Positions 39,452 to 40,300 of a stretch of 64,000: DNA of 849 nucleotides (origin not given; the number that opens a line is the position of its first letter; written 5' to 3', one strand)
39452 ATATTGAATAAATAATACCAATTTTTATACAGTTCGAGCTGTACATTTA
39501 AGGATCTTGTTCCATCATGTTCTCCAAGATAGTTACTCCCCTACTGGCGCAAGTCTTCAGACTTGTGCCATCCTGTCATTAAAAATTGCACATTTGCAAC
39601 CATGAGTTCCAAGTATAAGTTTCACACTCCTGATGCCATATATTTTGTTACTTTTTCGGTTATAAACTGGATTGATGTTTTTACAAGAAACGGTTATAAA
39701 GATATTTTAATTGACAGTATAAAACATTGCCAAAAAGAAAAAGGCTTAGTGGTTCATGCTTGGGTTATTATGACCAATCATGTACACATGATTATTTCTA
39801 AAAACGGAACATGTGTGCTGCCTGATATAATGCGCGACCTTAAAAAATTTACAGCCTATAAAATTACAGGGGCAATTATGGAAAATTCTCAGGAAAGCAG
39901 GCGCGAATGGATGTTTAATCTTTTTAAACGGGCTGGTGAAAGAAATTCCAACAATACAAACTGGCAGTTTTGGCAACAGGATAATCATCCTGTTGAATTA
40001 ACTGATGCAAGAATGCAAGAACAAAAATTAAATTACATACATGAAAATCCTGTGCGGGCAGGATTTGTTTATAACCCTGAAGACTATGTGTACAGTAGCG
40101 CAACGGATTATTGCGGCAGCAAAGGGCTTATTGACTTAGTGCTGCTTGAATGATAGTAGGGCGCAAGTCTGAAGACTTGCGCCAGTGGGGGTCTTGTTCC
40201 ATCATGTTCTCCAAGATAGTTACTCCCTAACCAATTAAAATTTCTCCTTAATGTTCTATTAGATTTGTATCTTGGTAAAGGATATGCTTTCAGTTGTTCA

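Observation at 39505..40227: A 651-bp RAYT/REP unit flanked by an exact 36-bp direct repeat splits an approximately 2,470-codon T9SS gene in frame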

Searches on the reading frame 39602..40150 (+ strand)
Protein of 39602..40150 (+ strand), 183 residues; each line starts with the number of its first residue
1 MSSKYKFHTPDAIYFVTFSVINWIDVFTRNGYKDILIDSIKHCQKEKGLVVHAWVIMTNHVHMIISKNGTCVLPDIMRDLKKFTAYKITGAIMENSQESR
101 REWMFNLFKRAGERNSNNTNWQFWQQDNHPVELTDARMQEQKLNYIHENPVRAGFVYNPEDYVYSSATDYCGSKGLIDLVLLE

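Call 11: search_protein_families(library=pfam, proteins=[window:39602-40150:+], max_evalue=0.01)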
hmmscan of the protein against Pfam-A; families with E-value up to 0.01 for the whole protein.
window:39602-40150:+ (183 aa): 1 family
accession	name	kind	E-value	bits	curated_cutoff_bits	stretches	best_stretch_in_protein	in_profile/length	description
PF01797.21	Y1_Tnp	-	7.7e-08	32.9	23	1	16-98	9-90/121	Transposase IS200 like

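Call 12: search_protein_families(library=ncbifam, proteins=[window:39602-40150:+], max_evalue=0.01)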
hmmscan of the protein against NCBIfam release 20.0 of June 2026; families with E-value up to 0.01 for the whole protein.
window:39602-40150:+ (183 aa): 2 families
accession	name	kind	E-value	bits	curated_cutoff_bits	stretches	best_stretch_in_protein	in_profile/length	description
NF047646.1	REP_Tyr_transpos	equivalog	4.4e-31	107.7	80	1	6-165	4-146/146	REP-associated tyrosine transposase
NF033573.1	transpos_IS200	equivalog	3.2e-06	27.4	55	1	28-103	27-103/126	IS200/IS605 family transposase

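Call 14: find_encoding_contigs(protein=window:39602-40150:+, flank=5000, max_places=10)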
Protein window:39602-40150:+ (183 aa): 19 contigs read that carry it; 10 places shown.
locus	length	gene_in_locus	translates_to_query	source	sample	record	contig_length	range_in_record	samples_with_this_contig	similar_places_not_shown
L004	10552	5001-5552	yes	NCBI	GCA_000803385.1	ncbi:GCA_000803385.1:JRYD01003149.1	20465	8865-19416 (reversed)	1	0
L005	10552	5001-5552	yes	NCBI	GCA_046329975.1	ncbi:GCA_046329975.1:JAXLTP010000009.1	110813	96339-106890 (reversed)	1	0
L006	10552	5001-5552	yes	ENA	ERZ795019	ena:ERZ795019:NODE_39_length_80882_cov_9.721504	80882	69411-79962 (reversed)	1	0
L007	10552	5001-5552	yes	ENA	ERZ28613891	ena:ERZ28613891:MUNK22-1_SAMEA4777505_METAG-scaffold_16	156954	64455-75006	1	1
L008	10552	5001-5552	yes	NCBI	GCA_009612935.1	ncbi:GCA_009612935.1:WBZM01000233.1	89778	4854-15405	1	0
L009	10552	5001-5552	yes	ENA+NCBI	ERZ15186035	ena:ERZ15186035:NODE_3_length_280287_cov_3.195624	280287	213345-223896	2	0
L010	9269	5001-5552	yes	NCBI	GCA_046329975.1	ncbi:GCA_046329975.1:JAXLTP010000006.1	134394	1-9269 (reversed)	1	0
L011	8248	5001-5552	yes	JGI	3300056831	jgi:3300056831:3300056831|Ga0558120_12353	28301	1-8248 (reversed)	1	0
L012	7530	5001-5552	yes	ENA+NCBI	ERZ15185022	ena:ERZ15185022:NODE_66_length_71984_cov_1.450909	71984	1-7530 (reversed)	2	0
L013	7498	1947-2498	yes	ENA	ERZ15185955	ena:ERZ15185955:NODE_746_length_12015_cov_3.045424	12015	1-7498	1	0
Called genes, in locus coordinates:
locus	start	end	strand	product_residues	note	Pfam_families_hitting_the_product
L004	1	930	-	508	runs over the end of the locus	PF18962:Por_Secre_tail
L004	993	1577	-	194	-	PF18962:Por_Secre_tail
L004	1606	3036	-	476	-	PF18962:Por_Secre_tail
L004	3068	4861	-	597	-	PF05048:NosD (faint), PF18962:Por_Secre_tail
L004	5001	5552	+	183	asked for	PF01797:Y1_Tnp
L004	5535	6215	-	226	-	-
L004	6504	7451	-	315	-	PF18962:Por_Secre_tail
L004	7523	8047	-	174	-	-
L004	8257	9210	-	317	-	PF18962:Por_Secre_tail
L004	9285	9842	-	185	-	-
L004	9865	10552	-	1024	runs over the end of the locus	PF13229:Beta_helix (weak), PF18962:Por_Secre_tail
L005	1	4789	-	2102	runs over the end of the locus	PF18962:Por_Secre_tail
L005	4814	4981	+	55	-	-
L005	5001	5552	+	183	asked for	PF01797:Y1_Tnp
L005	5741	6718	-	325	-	PF18962:Por_Secre_tail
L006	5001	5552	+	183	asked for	PF01797:Y1_Tnp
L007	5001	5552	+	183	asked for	PF01797:Y1_Tnp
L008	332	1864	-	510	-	PF18962:Por_Secre_tail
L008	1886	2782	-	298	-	PF18962:Por_Secre_tail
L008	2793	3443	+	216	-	PF01797:Y1_Tnp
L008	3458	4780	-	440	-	PF12768:Rax2 (faint), PF19565:DUF6087 (faint), PF18962:Por_Secre_tail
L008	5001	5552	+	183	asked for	PF01797:Y1_Tnp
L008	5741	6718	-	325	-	PF18962:Por_Secre_tail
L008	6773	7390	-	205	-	PF18962:Por_Secre_tail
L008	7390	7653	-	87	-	PF18962:Por_Secre_tail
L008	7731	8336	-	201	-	-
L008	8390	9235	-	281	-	PF18962:Por_Secre_tail (weak)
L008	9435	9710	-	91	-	-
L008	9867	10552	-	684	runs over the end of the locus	PF05649:Peptidase_M13_N, PF01431:Peptidase_M13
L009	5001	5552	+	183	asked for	PF01797:Y1_Tnp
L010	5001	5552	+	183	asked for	PF01797:Y1_Tnp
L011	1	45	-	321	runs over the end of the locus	PF18962:Por_Secre_tail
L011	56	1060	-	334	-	PF18962:Por_Secre_tail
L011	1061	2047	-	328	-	PF18962:Por_Secre_tail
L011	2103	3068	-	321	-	PF18962:Por_Secre_tail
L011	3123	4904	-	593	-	PF18962:Por_Secre_tail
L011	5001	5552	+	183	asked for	PF01797:Y1_Tnp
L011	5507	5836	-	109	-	-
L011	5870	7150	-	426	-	-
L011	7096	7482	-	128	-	-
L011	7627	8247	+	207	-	?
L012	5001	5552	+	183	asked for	PF01797:Y1_Tnp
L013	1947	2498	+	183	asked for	PF01797:Y1_Tnp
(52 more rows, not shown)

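Call 43: find_related_loci(query=window:39602-40150:+, collection=genome_contigs, flank=3000)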
Query window:39602-40150:+ (183 aa) in genome_contigs; peptide patterns used: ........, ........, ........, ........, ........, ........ (x = any residue, [..] = any of these).
75 stretches matched a pattern; 24 encode a relative of the query (tblastn E <= 1e-3); 24 distinct loci.
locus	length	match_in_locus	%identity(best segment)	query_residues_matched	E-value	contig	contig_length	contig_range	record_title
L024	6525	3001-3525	92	1-175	4e-111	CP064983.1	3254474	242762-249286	MAG: Bacteroidota bacterium isolate Fred_18-Q3-R57-64_BAT3C.517 chromosome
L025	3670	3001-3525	91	1-175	8e-112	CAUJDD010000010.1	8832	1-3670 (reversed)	MAG: Bacteroidota bacterium isolate KLAP122 genome assembly, contig: KLAP122_173043, whole genome shotgun sequence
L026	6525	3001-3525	85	1-175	9e-104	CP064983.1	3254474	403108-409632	MAG: Bacteroidota bacterium isolate Fred_18-Q3-R57-64_BAT3C.517 chromosome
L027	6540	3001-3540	59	1-179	7e-73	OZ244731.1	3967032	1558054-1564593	MAG: Pedobacter sp. isolate b2bbcf00-f86c-4421-ba61-a07c0054eeb4 genome assembly, chromosome: 1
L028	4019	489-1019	57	5-182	4e-68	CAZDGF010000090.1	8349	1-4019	MAG TPA_asm: uncultured Chitinophaga sp. isolate SRP302895_co1_390 genome assembly, contig: NODE_17513_length_8349_cov_3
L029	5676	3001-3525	86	1-175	3e-107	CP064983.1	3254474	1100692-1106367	MAG: Bacteroidota bacterium isolate Fred_18-Q3-R57-64_BAT3C.517 chromosome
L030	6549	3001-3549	54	1-183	8e-67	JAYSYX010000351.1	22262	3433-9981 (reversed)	MAG: Bacteroidota bacterium isolate GFS_13507 GFS_13507_350, whole genome shotgun sequence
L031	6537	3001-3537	54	5-182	2e-66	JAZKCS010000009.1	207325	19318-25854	MAG: Bacteroidota bacterium isolate DC_HB_01_SPN181219-bin004 DCHB01SPN_B004_0_000000000009, whole genome shotgun sequen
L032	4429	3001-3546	54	1-183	8e-66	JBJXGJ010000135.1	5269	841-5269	MAG: Ferruginibacter sp. isolate F1F2.bin.325 k127_6469904, whole genome shotgun sequence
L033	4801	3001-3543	50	1-182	5e-65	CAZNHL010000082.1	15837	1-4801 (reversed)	MAG TPA_asm: uncultured Bifidobacteriaceae bacterium isolate SRP344714_co2_386 genome assembly, contig: NODE_9617_length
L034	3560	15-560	54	1-183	1e-64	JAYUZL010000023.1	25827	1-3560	MAG: Ferruginibacter sp. isolate GL15_Up_metabinner_1 GL15_Up_metabinner_1_22, whole genome shotgun sequence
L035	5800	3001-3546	50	1-183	3e-61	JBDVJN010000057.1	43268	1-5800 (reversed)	MAG: Cyclobacteriaceae bacterium isolate LC.117.F.A3_168_30 LC_117_F_A3_168_30_000000000057, whole genome shotgun sequen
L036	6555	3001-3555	49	1-183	4e-61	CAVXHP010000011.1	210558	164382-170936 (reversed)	MAG: uncultured Cytophagales bacterium isolate MFD03250.bin.2.91 genome assembly, contig: contig_30531, whole genome sho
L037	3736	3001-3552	47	1-183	5e-59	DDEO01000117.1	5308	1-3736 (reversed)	MAG TPA_asm: Bacteroidetes bacterium UBA1952 UBA1952_contig_123280, whole genome shotgun sequence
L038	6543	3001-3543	48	1-183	4e-58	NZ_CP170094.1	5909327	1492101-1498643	Bernardetia sp. OM2101 chromosome, complete genome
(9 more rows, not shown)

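Call 57: search_solved_structures(query=window:39602-40150:+, max_evalue=0.01, show_alignments=2)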
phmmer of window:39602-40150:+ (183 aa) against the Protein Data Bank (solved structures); distinct sequences matched with E-value up to 0.01: 3.
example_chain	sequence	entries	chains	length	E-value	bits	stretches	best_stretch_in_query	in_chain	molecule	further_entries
2xm3_A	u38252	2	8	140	0.0069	19.6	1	30-92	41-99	TRANSPOSASE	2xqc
2xo6_A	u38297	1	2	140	0.0071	19.6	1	30-92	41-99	TRANSPOSASE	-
2xma_A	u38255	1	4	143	0.0073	19.5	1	30-92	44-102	TRANSPOSASE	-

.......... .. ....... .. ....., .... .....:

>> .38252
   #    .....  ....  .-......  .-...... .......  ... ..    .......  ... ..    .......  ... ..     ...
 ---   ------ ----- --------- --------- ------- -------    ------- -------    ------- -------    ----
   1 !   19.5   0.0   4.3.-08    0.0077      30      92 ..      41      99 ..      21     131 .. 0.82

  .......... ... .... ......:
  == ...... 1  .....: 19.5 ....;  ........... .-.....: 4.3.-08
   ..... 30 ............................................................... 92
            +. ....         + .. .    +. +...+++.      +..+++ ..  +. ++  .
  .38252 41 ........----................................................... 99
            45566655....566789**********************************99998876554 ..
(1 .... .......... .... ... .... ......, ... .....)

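Call 59: search_protein_families(library=pfam, proteins=[L024:693-2135:+, L024:3621-4898:-, L025:1362-2807:-, L025:402-1358:-, L026:1984-2769:+, L026:4006-4839:-, L029:1923-2570:-, L029:3651-5102:-], max_evalue=0.001)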
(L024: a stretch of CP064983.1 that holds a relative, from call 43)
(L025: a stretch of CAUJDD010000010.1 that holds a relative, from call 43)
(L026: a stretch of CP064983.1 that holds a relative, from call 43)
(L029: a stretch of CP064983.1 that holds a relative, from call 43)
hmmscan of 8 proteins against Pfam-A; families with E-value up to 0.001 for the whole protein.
L024:693-2135:+ (481 aa): 1 family
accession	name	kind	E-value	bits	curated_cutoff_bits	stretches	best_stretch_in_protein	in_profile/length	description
PF03739.19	LptF_LptG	-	4.3e-80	269.9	27.9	1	13-448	3-352/353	Lipopolysaccharide export system permease LptF/LptG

L024:3621-4898:- (426 aa): 1 family
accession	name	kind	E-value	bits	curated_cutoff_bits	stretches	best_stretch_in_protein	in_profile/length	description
PF01609.27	DDE_Tnp_1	-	3.4e-14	53.5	23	1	103-323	2-192/200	Transposase DDE domain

L025:1362-2807:- (482 aa): 1 family
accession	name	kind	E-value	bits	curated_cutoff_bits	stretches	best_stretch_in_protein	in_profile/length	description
PF18962.6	Por_Secre_tail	-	1.3e-06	29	27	1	410-480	3-75/75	Secretion system C-terminal sorting domain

L025:402-1358:- (319 aa): 1 family
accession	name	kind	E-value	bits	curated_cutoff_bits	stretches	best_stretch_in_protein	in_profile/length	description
PF18962.6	Por_Secre_tail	-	1e-08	35.8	27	1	249-314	1-71/75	Secretion system C-terminal sorting domain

L026:1984-2769:+ (262 aa): 1 family
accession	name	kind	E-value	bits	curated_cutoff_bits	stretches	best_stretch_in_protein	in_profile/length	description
PF18962.6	Por_Secre_tail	-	1.3e-09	38.6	27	1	191-259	4-73/75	Secretion system C-terminal sorting domain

L026:4006-4839:- (278 aa): 2 families
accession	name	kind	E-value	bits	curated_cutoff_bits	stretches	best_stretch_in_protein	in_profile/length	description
PF00902.23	TatC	-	5.6e-66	222.7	25.1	1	22-255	1-208/208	Sec-independent protein translocase protein (TatC)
PF20176.3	DUF6541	-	0.00026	19.9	29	1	92-241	273-414/646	Family of unknown function (DUF6541)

L029:1923-2570:- (216 aa): 1 family
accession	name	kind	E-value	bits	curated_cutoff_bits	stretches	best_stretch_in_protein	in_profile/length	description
PF01060.29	TTR-52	-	0.00064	20.7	24.9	0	54-101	9-50/79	Transthyretin-like family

L029:3651-5102:- (484 aa): 1 family
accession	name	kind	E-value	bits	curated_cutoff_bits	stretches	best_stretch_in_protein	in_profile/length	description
PF03328.21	HpcH_HpaI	-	1.7e-05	24.7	25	1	10-82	83-159/221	HpcH/HpaI aldolase/citrate lyase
